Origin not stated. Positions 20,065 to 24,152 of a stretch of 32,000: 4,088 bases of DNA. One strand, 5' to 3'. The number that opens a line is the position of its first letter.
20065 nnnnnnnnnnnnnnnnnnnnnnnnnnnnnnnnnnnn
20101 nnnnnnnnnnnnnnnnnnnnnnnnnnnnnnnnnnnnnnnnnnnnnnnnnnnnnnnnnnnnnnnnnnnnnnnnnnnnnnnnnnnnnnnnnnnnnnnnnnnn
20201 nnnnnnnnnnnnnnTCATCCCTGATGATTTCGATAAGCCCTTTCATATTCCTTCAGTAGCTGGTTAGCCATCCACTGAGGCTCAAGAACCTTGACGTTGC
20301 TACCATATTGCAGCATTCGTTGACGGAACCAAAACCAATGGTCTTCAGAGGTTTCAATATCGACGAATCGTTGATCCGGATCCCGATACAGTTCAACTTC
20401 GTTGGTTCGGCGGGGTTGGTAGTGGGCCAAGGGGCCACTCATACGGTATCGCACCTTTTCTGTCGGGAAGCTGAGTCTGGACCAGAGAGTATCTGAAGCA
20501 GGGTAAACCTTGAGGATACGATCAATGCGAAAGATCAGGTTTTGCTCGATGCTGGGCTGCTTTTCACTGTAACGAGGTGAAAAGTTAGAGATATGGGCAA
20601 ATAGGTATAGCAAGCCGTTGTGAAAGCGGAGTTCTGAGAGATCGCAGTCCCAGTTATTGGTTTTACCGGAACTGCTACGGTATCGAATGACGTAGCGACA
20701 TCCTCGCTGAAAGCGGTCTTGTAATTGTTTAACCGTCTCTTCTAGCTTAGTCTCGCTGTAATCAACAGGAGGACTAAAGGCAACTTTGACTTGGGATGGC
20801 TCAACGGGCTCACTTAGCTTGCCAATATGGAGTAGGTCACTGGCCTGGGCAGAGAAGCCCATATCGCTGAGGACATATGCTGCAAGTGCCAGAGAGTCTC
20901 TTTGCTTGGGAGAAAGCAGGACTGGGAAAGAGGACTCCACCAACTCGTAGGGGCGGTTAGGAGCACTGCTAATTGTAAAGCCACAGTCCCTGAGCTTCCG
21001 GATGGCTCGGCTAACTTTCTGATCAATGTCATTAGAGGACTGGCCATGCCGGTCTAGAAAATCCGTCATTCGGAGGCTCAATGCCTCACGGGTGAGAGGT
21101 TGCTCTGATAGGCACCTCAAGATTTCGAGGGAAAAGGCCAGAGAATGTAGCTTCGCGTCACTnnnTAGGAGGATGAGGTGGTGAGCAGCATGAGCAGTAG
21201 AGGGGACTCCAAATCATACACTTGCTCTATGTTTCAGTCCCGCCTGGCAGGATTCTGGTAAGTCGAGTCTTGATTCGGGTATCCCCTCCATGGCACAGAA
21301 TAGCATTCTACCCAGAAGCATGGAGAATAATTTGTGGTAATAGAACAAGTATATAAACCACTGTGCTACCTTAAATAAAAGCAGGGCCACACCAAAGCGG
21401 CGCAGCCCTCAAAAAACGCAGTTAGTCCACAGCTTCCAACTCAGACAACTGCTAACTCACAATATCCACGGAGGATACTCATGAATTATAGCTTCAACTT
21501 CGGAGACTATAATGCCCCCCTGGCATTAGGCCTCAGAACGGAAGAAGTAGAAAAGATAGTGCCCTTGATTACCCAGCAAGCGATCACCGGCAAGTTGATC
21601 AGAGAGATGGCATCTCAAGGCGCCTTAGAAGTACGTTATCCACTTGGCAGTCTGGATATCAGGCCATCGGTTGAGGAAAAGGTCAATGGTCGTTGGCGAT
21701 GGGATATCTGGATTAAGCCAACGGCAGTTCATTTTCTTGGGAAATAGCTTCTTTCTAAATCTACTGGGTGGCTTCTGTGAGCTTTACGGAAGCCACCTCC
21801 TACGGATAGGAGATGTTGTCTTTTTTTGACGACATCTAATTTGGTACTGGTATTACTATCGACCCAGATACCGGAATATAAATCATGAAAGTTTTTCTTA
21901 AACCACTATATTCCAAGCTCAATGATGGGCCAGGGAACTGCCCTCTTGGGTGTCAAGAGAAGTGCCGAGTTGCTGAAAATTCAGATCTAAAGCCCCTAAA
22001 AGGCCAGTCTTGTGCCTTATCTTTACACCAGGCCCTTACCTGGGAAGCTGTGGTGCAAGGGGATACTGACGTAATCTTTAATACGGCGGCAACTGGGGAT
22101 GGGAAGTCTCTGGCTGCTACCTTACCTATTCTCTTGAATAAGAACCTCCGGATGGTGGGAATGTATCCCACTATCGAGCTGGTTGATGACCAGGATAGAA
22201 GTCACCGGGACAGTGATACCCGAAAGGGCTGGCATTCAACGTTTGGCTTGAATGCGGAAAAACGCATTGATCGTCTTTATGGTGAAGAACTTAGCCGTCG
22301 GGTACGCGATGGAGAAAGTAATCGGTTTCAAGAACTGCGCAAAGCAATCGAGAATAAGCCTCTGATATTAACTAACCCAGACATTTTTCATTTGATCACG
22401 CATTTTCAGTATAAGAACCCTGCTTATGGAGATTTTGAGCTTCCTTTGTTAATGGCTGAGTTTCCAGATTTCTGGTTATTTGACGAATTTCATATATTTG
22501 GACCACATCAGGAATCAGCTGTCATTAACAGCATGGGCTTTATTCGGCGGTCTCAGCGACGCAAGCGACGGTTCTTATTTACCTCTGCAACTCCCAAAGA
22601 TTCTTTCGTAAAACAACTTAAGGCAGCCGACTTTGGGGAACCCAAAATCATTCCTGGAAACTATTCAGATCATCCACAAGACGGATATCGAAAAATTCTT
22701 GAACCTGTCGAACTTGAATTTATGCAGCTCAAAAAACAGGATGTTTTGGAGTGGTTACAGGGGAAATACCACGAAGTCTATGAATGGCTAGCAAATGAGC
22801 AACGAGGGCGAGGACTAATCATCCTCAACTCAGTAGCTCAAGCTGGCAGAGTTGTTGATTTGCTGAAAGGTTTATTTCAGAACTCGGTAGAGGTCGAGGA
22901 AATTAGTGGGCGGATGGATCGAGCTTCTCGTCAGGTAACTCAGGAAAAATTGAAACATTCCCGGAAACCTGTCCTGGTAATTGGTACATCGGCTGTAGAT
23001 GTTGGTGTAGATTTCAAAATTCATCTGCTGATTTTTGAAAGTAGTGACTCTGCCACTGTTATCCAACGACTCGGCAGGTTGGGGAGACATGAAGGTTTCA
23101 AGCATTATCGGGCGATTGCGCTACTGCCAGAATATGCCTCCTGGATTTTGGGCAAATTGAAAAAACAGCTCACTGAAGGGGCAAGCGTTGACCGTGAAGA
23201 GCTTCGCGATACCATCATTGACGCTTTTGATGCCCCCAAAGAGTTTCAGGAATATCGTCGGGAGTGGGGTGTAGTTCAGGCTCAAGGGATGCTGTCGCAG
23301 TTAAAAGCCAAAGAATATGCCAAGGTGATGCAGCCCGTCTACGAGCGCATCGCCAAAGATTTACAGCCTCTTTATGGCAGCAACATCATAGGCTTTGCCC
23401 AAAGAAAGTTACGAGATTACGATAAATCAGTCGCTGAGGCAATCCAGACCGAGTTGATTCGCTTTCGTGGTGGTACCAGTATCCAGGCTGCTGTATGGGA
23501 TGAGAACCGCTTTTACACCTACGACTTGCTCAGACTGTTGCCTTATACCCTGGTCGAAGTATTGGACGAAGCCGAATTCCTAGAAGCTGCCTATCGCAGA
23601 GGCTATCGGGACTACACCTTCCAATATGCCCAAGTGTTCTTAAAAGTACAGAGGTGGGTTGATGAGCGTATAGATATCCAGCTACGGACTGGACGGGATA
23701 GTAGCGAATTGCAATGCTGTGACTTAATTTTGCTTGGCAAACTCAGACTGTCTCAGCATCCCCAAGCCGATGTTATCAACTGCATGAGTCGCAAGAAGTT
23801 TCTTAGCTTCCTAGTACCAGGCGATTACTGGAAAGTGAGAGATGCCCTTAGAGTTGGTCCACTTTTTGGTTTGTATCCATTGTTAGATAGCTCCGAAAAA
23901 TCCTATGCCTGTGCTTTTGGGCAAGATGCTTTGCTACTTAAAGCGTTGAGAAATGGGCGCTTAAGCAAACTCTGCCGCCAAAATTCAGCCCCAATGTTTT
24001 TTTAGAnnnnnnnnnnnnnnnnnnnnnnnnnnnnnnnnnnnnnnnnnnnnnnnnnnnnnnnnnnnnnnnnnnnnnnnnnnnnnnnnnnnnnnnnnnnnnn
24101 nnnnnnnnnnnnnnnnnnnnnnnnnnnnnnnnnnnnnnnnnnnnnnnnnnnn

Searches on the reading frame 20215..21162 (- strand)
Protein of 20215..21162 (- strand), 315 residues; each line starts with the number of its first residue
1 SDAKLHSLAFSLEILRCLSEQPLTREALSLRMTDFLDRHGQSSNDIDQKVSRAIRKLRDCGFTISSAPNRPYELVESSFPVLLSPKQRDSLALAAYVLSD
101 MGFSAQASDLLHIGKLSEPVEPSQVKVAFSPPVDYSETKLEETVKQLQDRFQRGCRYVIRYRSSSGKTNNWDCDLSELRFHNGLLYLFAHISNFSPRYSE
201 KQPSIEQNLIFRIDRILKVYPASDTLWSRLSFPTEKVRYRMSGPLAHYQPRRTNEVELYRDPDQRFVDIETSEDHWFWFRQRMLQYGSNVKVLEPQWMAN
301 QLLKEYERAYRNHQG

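Call 6: search_protein_families(library=padloc, proteins=[window:20215-21162:-], max_evalue=0.01)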
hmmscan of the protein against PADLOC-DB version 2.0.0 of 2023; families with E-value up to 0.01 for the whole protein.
window:20215-21162:- (315 aa): 2 families
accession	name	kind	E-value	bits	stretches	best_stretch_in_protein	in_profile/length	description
PDLC01652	WYL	-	8.1e-17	60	1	137-309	13-161/162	"CAS-I,CAS-II,CAS-III,CAS-IV,CAS-V,CAS-VI; associated_signaling"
PDLC01457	WYL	-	1.2e-09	36.1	1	48-296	33-227/229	"CAS-I,CAS-II,CAS-III,CAS-IV,CAS-V,CAS-VI; associated_signaling"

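Call 7: search_protein_families(library=pfam, proteins=[window:20215-21162:-], max_evalue=0.001)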
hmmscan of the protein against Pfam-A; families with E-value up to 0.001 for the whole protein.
window:20215-21162:- (315 aa): 1 family
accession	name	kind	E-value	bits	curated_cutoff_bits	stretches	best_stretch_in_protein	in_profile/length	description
PF25583.1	WCX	-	6.9e-06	26.7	23.9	1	234-309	2-75/76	WCX domain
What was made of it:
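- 20215..21165 (-): WYL/WCX regulator, transcribed divergently from the I-D operon. Call 6 (PADLOC WYL, 8e-17) and call 7 (WCX).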

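Call 14: search_protein_families(library=ncbifam, proteins=[window:20215-21162:-], max_evalue=0.001)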
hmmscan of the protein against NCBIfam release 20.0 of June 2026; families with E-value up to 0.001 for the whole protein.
window:20215-21162:- (315 aa): 0 families

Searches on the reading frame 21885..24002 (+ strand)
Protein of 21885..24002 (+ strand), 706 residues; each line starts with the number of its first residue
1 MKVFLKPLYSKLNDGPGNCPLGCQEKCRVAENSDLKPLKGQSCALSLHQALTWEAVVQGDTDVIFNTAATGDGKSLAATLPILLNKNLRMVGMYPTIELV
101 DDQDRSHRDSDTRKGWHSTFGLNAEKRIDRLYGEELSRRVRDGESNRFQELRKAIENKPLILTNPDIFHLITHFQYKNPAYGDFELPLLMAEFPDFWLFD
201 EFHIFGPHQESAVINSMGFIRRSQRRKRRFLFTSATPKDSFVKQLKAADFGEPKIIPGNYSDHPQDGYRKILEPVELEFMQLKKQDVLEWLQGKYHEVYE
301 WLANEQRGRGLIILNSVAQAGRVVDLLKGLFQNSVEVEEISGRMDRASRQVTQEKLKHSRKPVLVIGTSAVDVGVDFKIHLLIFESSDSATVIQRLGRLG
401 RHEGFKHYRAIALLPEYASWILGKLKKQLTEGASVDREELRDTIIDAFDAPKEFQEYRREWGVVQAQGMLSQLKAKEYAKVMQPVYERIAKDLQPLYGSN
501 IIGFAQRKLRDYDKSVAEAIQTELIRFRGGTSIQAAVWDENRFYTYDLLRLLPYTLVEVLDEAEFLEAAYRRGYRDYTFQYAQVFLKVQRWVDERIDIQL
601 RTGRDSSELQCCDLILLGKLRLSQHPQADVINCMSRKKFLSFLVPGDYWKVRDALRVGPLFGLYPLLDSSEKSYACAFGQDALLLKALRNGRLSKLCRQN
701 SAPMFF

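Call 7: search_protein_families(library=pfam, proteins=[window:21885-24002:+], max_evalue=0.001)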
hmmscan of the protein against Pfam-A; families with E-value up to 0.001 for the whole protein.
window:21885-24002:+ (706 aa): 3 families
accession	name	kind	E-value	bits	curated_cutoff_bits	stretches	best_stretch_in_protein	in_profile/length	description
PF22590.2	Cas3-like_C_2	-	8.1e-13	49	27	1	307-403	2-105/106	CRISPR-associated nuclease/helicase Cas3, C-terminal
PF00270.35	DEAD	-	6.8e-11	42.6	26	1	48-243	3-165/167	DEAD/DEAH box helicase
PF00271.37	Helicase_C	-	3.4e-10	40.6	23.5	1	294-402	2-109/110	Helicase conserved C-terminal domain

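Call 14: search_protein_families(library=ncbifam, proteins=[window:21885-24002:+], max_evalue=0.001)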
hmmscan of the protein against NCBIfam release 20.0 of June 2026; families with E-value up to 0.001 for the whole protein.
window:21885-24002:+ (706 aa): 8 families
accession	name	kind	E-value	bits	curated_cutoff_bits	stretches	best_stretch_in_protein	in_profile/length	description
TIGR03158.1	cas3_cyano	exception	1.1e-57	195.8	69.1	1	48-400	1-357/357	type I-D CRISPR-associated helicase Cas3'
TIGR02621.3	cas3_GSU0051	exception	2.1e-16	59.9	400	1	197-410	171-381/854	type I-G CRISPR-associated helicase/endonuclease Cas3g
TIGR01587.1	cas3_core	equivalog_domain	6.1e-12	45.3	102.45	1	305-407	220-325/358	CRISPR-associated helicase Cas3'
TIGR04121.1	DEXH_lig_assoc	equivalog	5.6e-07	27.7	850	1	296-400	239-344/804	ligase-associated DNA damage response DEXH box helicase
TIGR03817.1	DECH_helic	hypoth_equivalog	0.00011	20.6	874.1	1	47-170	39-142/742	helicase/secretion neighborhood putative DEAH-box helicase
NF008394.0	PRK11192.1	equivalog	0.00023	20.1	507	1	295-431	235-368/441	ATP-dependent RNA helicase SrmB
NF002340.1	PRK01297.1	equivalog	0.00035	19.5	564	1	292-429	234-368/372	ATP-dependent RNA helicase RhlB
NF008279.0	PRK11057.1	equivalog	0.00064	18.3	1015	0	301-459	230-382/608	ATP-dependent DNA helicase RecQ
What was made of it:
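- On Type I-D Cas3' (TIGR03158): The neighbouring gene 21885-24005 scores 195.8 bits (call 14).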
